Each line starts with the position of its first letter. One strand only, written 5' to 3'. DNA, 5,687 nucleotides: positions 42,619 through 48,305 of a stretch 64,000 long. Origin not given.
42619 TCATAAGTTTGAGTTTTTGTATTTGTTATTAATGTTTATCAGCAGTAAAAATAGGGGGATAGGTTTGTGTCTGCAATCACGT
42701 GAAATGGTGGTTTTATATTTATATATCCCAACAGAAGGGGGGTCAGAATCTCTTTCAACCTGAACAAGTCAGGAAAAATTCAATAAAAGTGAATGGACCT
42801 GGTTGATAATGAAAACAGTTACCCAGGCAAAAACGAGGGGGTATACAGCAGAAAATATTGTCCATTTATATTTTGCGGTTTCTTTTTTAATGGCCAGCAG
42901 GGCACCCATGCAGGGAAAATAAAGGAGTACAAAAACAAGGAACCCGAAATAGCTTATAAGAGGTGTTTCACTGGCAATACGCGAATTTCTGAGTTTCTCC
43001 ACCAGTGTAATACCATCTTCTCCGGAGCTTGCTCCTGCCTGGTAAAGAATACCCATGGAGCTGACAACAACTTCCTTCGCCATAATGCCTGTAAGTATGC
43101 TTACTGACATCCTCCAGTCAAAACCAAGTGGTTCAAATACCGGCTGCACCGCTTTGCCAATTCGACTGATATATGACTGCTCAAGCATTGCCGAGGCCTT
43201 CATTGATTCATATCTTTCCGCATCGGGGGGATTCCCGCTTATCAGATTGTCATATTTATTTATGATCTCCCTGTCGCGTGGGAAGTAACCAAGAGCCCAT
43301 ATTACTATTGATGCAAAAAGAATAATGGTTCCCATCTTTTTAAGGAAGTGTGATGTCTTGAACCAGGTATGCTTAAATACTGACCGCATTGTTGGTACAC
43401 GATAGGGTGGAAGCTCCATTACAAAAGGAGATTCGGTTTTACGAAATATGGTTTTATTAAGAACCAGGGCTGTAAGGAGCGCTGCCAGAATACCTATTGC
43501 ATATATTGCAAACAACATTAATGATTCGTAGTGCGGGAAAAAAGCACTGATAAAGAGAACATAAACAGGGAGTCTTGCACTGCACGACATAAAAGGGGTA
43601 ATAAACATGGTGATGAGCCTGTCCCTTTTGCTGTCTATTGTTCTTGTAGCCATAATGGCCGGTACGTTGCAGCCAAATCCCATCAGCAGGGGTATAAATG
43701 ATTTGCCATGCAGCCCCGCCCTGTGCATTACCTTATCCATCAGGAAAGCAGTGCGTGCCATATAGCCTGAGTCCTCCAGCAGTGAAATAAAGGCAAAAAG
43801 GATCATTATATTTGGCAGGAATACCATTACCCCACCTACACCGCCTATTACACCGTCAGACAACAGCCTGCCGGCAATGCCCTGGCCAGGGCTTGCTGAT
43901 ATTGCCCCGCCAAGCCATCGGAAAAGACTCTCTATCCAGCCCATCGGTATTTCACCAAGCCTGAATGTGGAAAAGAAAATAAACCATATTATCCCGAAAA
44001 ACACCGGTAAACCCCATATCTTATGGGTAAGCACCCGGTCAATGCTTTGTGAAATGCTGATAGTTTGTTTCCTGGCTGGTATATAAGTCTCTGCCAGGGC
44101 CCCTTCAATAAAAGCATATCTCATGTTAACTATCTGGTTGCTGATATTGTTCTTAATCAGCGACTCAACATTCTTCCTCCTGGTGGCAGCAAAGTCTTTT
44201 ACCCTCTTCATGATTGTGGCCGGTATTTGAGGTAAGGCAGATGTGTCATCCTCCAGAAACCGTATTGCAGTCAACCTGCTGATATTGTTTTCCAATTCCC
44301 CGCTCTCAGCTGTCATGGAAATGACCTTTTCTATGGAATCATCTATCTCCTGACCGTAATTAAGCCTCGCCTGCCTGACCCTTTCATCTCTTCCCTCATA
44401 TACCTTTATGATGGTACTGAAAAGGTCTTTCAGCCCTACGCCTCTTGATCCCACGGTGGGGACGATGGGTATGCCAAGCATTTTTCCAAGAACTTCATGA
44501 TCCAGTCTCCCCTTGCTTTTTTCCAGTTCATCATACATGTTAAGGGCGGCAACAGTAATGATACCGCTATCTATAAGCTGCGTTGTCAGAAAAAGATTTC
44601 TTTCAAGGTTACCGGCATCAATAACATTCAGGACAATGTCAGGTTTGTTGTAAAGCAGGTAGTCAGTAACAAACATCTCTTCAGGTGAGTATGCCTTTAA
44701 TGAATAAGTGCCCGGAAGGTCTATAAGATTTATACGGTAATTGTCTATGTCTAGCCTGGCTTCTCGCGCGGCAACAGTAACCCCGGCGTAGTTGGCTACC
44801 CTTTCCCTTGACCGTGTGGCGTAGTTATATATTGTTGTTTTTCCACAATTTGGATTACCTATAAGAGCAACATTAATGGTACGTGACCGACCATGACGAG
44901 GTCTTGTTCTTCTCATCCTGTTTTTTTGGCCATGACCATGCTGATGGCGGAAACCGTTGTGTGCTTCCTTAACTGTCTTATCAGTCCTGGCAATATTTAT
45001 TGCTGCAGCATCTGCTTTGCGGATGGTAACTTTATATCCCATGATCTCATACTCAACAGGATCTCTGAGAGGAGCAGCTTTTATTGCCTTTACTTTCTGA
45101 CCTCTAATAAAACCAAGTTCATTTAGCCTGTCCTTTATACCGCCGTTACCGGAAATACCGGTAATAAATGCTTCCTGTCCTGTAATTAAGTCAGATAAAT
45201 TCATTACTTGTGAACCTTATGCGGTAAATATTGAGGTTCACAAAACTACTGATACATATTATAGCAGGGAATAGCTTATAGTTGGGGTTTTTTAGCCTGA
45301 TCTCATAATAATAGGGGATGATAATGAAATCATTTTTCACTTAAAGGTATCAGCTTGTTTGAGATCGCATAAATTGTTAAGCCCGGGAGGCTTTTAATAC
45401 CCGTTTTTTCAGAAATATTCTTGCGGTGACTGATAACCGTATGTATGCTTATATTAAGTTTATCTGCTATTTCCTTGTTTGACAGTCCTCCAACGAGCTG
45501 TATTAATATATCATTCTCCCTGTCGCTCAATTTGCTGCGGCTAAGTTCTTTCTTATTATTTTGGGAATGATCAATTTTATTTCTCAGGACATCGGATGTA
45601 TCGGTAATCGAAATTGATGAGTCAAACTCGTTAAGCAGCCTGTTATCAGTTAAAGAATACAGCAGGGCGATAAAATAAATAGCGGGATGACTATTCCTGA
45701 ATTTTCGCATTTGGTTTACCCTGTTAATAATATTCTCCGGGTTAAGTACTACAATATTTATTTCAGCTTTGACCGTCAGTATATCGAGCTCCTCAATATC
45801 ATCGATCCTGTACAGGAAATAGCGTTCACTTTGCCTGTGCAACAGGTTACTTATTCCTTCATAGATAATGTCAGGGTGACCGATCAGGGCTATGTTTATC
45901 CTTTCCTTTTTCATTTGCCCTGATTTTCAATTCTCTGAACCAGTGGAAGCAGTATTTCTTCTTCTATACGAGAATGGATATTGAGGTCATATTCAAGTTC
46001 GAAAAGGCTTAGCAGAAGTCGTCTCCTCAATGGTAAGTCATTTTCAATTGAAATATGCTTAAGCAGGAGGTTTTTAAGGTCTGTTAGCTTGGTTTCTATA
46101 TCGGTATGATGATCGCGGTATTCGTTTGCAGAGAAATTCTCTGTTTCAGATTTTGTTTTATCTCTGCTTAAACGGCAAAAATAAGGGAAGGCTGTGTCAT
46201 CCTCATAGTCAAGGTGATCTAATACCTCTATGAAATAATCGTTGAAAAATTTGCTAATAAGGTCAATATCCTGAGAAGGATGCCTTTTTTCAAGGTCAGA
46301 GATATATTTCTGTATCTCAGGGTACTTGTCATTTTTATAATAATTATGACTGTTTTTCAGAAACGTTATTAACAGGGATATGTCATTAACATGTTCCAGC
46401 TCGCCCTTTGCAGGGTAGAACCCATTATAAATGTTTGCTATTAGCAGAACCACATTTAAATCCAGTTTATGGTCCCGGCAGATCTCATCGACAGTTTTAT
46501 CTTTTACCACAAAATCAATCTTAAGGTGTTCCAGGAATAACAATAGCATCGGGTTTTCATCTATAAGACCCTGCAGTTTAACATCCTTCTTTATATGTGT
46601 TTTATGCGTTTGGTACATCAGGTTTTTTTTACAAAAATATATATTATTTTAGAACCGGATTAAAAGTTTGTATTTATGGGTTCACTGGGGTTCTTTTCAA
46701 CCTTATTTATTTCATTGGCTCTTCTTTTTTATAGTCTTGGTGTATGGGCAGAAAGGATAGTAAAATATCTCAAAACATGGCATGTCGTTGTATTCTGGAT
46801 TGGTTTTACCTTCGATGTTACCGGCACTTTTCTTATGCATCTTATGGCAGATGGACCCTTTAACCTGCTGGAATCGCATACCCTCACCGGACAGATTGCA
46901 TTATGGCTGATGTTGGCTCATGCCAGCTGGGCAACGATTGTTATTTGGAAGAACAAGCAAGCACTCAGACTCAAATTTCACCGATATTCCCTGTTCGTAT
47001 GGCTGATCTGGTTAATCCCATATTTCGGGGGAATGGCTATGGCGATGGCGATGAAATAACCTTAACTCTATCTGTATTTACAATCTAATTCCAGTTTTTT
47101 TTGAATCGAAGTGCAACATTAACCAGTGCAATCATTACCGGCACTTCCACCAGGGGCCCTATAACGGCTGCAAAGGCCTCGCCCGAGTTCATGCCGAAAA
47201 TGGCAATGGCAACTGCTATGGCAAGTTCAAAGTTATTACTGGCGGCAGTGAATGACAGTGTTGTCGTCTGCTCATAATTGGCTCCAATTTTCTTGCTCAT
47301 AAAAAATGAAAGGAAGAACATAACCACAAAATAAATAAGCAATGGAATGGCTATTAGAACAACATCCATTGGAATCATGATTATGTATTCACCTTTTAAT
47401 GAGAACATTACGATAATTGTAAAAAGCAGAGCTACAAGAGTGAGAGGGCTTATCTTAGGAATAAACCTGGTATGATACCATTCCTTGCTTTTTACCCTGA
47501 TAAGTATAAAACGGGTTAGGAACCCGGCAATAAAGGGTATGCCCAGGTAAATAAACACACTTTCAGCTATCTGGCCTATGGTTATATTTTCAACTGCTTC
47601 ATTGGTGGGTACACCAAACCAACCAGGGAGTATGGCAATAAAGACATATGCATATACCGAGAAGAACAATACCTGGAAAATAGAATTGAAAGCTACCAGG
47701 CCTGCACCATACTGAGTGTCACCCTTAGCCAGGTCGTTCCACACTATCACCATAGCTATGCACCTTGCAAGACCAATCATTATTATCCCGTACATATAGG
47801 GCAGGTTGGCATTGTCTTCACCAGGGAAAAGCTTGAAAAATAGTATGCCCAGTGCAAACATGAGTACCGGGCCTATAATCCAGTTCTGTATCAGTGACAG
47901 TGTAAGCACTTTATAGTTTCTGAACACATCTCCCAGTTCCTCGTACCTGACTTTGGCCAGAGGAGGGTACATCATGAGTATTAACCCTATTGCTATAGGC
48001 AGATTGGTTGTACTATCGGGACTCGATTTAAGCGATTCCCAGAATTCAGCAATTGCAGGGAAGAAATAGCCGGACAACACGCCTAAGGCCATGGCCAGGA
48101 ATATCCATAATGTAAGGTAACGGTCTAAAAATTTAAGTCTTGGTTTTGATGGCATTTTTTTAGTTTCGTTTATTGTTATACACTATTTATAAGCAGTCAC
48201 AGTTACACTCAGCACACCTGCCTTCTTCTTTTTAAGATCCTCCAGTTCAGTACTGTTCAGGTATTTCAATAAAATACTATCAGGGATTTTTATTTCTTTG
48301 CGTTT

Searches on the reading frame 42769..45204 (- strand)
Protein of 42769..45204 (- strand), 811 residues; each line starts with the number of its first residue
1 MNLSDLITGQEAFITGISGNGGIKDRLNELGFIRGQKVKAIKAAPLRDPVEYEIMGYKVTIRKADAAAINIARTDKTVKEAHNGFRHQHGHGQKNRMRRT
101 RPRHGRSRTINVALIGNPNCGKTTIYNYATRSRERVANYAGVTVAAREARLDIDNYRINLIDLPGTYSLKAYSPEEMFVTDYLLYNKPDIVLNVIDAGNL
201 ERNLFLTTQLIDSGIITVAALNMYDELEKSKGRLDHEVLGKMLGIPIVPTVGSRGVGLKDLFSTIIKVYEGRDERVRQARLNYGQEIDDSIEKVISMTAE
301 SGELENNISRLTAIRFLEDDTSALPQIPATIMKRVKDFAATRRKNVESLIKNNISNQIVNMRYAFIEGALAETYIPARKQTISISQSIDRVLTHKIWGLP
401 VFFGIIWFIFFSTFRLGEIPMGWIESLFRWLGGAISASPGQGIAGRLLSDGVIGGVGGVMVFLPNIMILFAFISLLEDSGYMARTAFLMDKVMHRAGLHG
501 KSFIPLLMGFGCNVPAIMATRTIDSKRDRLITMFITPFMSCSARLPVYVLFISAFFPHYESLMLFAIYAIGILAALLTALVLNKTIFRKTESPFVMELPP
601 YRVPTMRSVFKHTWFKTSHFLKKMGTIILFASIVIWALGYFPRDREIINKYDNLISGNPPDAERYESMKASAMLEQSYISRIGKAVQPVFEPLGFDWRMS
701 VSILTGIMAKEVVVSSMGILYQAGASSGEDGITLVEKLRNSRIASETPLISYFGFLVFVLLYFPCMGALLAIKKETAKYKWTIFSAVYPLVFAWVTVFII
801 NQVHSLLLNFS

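Call 7: search_protein_families(library=pfam, proteins=[window:42769-45204:-])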
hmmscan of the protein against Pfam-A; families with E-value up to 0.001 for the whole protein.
window:42769-45204:- (811 aa): 8 families
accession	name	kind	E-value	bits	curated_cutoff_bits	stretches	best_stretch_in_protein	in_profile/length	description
PF02421.24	FeoB_N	-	1.7e-53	180.8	27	1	111-264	2-155/156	Ferrous iron transport protein B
PF07670.19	Gate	-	3.3e-44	150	29.6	2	460-554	2-103/104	Nucleoside recognition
PF07664.17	FeoB_C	-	4.5e-23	81.2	26.6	1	564-616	1-54/54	Ferrous iron transport protein B C terminus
PF01926.29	MMR_HSR1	-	7.2e-17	62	21.9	1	111-202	1-91/113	50S ribosome-binding GTPase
PF04023.20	FeoA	-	1.9e-15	57.1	23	1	1-71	1-72/74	FeoA domain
PF17910.6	FeoB_Cyto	-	1.1e-11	45.4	23.4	1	283-374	1-89/90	FeoB cytosolic helical domain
PF00009.33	GTP_EFTU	-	9.3e-05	22.5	26.5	0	138-268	51-185/188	Elongation factor Tu GTP binding domain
PF09439.16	SRPRB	-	0.00064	19.6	25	0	111-171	5-61/178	Signal recognition particle receptor beta subunit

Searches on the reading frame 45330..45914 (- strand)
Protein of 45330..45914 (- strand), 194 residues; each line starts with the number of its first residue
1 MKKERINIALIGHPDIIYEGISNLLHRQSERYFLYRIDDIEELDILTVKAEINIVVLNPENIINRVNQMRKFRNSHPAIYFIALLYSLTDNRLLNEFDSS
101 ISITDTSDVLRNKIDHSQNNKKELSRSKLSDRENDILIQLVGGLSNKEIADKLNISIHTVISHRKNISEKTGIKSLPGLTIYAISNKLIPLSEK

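Call 26: search_protein_families(library=pfam, proteins=[window:45330-45914:-])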
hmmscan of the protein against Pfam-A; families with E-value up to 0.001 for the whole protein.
window:45330-45914:- (194 aa): 3 families
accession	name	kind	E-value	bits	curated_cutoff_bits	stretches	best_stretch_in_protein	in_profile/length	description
PF00196.25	GerE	-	1.6e-15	56.9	23.5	1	128-183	2-57/57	Bacterial regulatory proteins, luxR family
PF08281.18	Sigma70_r4_2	-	7.7e-05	22.7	25.7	1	128-163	10-46/54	Sigma-70, region 4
PF13412.12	HTH_24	-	0.00094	19.1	21.9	0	142-163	16-37/48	Winged helix-turn-helix DNA-binding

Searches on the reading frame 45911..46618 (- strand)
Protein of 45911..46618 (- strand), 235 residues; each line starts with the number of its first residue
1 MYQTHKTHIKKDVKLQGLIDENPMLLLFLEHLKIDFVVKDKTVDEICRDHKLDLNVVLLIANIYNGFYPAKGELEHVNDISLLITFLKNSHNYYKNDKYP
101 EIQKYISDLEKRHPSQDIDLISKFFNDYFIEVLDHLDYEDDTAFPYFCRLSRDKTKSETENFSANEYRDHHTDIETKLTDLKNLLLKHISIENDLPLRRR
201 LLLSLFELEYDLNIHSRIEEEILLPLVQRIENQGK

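Call 26: search_protein_families(library=pfam, proteins=[window:45911-46618:-])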
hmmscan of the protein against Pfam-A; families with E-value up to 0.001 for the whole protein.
window:45911-46618:- (235 aa): 1 family
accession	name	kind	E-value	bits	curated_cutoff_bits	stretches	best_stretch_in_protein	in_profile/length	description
PF01814.28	Hemerythrin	-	1.8e-06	28.9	25.3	1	87-227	6-127/127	Hemerythrin HHE cation binding domain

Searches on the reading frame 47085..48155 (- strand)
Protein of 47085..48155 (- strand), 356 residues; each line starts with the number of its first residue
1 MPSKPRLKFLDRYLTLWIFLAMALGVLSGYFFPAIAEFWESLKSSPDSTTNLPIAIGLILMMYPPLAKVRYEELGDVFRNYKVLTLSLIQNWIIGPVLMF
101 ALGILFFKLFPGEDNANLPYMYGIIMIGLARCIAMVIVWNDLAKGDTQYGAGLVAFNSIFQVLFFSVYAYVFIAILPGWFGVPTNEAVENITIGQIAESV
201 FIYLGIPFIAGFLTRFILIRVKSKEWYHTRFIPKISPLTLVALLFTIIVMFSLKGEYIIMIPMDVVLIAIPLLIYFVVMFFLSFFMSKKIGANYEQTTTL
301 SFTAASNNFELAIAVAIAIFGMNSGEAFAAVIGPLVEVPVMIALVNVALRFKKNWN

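Call 26: search_protein_families(library=pfam, proteins=[window:47085-48155:-])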
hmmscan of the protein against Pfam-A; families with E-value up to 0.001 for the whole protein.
window:47085-48155:- (356 aa): 1 family
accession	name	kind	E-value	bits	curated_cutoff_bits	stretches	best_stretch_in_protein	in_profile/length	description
PF01758.21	SBF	-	4.2e-57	193.4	24.3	1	55-259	1-189/191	Sodium Bile acid symporter family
